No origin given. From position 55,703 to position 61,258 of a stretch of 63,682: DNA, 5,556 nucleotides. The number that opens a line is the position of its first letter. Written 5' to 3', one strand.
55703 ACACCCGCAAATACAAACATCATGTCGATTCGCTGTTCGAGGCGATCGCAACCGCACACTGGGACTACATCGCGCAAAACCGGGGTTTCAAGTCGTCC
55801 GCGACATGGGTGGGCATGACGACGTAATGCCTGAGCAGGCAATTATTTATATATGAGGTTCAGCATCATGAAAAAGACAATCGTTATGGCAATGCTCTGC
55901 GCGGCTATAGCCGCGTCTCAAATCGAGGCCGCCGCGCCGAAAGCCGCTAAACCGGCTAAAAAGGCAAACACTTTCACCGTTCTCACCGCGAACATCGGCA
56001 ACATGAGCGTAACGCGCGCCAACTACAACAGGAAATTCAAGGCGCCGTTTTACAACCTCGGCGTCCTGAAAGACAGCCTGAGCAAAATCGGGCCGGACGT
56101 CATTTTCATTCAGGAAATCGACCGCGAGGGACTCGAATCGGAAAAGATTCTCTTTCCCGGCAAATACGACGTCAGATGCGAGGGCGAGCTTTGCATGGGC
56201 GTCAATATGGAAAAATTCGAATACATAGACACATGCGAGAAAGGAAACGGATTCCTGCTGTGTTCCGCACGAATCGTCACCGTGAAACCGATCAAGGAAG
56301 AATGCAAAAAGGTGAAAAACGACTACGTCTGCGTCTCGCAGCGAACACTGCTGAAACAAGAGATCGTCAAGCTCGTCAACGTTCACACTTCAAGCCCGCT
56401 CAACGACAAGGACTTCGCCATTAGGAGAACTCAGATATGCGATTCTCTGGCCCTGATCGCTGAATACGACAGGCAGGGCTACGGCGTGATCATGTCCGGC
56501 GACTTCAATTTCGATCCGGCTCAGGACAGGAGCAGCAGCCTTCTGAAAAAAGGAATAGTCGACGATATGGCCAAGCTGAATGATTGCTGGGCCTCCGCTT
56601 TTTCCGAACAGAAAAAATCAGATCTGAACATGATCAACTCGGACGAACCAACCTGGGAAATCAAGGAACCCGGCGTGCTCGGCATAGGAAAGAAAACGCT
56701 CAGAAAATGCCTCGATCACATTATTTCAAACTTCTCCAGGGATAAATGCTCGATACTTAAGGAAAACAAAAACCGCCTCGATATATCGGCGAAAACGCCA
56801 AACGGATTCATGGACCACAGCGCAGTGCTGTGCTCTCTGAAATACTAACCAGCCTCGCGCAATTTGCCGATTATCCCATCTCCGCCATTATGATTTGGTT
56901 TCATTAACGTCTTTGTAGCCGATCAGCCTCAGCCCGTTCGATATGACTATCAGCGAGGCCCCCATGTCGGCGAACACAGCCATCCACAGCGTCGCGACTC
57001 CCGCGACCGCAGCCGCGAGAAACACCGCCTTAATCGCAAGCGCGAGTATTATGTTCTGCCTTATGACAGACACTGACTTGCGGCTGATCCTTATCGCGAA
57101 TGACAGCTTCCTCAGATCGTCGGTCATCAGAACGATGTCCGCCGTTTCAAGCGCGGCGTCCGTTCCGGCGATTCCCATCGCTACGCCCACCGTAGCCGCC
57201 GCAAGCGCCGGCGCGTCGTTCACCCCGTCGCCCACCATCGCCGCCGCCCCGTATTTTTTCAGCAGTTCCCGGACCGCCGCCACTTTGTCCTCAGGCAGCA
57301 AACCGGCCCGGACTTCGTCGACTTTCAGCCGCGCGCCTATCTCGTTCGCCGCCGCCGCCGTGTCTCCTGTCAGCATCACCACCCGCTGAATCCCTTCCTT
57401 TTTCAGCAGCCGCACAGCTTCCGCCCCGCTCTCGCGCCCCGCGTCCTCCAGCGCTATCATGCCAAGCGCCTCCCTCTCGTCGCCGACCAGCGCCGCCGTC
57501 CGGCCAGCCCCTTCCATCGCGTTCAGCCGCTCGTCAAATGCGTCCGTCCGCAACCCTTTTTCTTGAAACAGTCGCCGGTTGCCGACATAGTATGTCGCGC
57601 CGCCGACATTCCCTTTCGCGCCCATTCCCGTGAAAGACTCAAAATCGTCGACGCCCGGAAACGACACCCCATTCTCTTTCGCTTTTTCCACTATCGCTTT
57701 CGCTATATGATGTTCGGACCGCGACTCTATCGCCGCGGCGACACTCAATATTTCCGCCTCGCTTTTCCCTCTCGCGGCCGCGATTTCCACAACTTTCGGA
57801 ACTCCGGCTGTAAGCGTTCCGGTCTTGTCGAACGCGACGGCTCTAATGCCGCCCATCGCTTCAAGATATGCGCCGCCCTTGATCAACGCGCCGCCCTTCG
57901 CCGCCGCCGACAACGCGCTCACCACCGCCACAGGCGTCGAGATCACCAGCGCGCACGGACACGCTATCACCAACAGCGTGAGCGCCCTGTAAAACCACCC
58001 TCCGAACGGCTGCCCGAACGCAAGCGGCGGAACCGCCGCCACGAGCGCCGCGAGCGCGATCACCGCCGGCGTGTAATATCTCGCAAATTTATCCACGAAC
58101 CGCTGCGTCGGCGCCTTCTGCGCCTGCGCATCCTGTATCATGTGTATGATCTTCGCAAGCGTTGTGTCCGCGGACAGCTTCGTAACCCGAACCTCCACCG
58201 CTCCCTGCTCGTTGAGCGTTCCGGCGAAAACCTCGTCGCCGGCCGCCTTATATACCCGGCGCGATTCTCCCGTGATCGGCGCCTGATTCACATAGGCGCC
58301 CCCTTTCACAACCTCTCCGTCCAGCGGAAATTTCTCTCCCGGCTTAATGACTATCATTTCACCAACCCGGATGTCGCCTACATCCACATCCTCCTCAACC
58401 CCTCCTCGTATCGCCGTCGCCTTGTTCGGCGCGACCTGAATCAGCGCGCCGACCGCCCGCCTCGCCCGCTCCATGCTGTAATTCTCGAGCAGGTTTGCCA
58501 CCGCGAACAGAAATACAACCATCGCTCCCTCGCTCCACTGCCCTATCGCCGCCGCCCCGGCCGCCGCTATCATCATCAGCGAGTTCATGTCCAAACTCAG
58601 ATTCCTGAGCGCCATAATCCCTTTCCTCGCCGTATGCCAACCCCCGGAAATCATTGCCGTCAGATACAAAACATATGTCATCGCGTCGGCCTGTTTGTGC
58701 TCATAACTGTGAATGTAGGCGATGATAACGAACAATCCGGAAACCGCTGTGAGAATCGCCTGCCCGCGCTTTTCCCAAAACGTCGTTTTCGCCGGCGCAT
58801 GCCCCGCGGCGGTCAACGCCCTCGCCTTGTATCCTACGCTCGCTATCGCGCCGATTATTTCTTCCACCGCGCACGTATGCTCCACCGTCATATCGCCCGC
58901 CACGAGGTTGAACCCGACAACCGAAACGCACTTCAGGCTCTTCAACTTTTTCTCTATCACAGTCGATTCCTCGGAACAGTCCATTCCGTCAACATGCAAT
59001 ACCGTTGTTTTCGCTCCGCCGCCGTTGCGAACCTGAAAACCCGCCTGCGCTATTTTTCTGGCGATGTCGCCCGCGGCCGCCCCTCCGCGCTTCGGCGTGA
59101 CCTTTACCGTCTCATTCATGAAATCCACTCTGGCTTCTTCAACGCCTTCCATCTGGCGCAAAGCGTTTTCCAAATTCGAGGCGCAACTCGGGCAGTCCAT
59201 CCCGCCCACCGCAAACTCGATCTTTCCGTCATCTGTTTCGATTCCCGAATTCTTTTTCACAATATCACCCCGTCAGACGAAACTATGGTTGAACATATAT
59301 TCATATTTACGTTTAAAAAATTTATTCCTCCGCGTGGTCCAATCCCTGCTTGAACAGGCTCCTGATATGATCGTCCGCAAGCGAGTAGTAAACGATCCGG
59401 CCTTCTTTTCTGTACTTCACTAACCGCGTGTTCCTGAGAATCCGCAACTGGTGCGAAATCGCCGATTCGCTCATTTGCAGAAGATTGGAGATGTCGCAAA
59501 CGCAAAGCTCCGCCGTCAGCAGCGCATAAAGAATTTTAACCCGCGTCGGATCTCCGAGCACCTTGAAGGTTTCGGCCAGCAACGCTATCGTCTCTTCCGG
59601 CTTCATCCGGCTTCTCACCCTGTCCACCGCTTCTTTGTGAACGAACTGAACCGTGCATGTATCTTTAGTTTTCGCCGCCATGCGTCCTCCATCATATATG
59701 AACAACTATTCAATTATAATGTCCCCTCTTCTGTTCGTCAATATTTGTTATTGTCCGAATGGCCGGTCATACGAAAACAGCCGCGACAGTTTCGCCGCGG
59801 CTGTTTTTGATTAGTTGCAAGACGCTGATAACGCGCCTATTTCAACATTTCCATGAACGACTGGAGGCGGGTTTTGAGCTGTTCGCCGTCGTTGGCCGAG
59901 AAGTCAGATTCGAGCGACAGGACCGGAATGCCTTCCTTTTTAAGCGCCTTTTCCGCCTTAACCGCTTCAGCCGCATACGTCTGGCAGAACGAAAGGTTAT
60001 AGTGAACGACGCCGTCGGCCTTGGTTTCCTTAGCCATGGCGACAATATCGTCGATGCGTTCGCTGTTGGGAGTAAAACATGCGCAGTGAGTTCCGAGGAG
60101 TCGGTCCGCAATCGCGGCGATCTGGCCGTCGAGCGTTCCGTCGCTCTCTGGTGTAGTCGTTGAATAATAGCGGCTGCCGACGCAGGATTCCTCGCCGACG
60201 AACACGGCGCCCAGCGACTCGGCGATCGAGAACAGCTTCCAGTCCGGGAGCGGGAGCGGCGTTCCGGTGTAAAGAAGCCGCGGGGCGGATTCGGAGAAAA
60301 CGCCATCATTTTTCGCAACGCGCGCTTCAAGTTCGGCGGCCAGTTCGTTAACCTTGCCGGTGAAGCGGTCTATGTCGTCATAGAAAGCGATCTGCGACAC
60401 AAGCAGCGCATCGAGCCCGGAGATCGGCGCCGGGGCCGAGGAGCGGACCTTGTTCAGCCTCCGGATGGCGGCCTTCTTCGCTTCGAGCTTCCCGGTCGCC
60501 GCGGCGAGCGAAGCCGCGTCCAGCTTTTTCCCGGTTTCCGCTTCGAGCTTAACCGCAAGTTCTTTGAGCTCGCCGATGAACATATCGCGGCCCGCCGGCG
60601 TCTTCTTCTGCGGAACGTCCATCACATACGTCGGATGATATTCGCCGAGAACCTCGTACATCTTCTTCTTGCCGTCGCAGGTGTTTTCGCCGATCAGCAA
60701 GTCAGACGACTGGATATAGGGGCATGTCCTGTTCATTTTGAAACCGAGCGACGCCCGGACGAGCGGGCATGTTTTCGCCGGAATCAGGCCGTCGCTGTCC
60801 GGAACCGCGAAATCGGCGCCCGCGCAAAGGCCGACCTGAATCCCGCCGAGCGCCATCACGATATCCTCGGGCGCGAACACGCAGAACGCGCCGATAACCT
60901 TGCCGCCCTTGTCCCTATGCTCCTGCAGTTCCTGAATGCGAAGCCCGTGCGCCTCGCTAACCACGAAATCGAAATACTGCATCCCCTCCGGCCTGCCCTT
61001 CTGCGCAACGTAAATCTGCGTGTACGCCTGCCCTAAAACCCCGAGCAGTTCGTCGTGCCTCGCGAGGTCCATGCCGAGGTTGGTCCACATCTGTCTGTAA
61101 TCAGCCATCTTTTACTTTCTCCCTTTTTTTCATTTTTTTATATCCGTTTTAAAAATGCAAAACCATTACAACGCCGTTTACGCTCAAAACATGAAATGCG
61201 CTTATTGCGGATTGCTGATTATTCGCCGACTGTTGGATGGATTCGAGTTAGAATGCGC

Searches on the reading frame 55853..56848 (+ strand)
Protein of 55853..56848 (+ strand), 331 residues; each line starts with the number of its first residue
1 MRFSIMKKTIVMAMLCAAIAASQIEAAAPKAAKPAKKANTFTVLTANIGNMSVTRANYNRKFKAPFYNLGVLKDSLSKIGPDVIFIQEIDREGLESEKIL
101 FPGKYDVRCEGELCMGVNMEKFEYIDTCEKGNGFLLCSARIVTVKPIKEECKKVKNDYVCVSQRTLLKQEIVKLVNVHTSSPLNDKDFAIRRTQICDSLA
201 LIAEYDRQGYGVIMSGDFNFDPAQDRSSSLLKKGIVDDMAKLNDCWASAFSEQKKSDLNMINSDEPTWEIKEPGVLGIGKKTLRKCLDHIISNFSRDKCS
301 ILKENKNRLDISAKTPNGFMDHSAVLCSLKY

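Call 62: search_protein_families(library=pfam, proteins=[window:55853-56848:+], max_evalue=0.00001)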
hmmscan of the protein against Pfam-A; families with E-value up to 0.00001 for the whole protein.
window:55853-56848:+ (331 aa): 1 family
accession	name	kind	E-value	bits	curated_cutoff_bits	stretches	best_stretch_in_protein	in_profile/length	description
PF03372.29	Exo_endo_phos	-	6.4e-07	29.8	24.5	1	67-263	3-174/225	Endonuclease/Exonuclease/phosphatase family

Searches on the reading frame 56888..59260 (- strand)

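Call 62: search_protein_families(library=pfam, proteins=[window:56888-59260:-], max_evalue=0.00001)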
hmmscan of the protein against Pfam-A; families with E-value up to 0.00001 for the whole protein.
window:56888-59260:- (790 aa): 3 families
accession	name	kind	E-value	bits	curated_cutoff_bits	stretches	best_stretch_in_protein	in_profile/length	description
PF00122.25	E1-E2_ATPase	-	9.3e-56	188.6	28.1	1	277-455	3-180/181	E1-E2 ATPase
PF00702.32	Hydrolase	-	7.4e-34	118.3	26.4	1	472-689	1-190/191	haloacid dehalogenase-like hydrolase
PF00403.32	HMA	-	7.4e-19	68.3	24.8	2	16-75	2-61/62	Heavy-metal-associated domain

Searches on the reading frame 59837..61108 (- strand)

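Call 62: search_protein_families(library=pfam, proteins=[window:59837-61108:-], max_evalue=0.00001)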
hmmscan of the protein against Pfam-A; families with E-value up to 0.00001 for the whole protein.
window:59837-61108:- (423 aa): 1 family
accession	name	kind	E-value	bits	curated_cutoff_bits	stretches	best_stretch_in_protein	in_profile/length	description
PF06050.19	HGD-D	-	6.8e-108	361.7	28.4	1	76-422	1-342/342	2-hydroxyglutaryl-CoA dehydratase, D-component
